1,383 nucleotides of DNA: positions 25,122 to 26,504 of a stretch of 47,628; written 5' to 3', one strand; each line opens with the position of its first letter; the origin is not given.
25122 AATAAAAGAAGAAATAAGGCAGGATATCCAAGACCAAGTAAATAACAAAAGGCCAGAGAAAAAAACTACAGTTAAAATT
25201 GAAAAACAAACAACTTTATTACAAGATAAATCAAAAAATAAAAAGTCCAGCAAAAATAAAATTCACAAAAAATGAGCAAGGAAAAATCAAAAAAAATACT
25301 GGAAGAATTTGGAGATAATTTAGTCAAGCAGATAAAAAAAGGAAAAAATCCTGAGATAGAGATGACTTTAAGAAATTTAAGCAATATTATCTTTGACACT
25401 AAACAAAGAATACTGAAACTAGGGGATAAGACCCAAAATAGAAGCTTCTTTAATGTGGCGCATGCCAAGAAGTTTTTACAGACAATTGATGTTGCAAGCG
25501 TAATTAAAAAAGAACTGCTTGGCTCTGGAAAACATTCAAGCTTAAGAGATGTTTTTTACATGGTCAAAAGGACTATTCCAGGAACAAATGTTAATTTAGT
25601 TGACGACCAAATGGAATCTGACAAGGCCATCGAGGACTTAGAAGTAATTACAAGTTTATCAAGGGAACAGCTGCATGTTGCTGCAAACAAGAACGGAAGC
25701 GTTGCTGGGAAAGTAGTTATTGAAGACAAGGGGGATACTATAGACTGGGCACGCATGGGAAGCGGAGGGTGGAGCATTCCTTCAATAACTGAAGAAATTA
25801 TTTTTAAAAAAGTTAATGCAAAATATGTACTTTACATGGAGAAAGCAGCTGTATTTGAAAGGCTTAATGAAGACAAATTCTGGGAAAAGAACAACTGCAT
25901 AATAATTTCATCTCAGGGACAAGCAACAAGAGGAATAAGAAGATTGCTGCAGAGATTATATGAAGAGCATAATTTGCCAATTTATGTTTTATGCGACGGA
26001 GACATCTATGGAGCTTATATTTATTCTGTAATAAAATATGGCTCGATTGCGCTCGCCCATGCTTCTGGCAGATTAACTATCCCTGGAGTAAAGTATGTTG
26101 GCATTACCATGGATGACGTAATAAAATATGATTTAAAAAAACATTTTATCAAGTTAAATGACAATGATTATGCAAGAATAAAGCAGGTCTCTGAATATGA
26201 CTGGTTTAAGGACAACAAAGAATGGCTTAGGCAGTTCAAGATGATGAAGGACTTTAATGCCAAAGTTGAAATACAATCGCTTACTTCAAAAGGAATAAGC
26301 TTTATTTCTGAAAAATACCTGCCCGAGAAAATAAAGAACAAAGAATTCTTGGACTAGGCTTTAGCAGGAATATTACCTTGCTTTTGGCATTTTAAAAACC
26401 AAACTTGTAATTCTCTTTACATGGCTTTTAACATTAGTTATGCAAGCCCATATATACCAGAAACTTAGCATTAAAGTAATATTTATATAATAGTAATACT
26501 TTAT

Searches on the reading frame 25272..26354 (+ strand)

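Call 71: search_protein_families(library=pfam, proteins=[window:25272-26354:+], max_evalue=0.00001)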
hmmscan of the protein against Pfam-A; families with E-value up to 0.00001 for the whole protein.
window:25272-26354:+ (361 aa): 3 families
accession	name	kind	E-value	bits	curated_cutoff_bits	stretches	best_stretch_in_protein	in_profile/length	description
PF21180.3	TOP6A-Spo11_Toprim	-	2e-57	194.3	24.1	1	185-354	1-170/170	Topoisomerase 6 subunit A/Spo11, Toprim domain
PF04406.19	TP6A_N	-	5.1e-16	58.7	26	1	66-136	1-62/62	Type IIB DNA topoisomerase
PF20768.2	Topo_VI_alpha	-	1.1e-06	28.7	23.6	1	142-181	5-49/50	All-beta domain in DNA topoisomerase VI alpha subunit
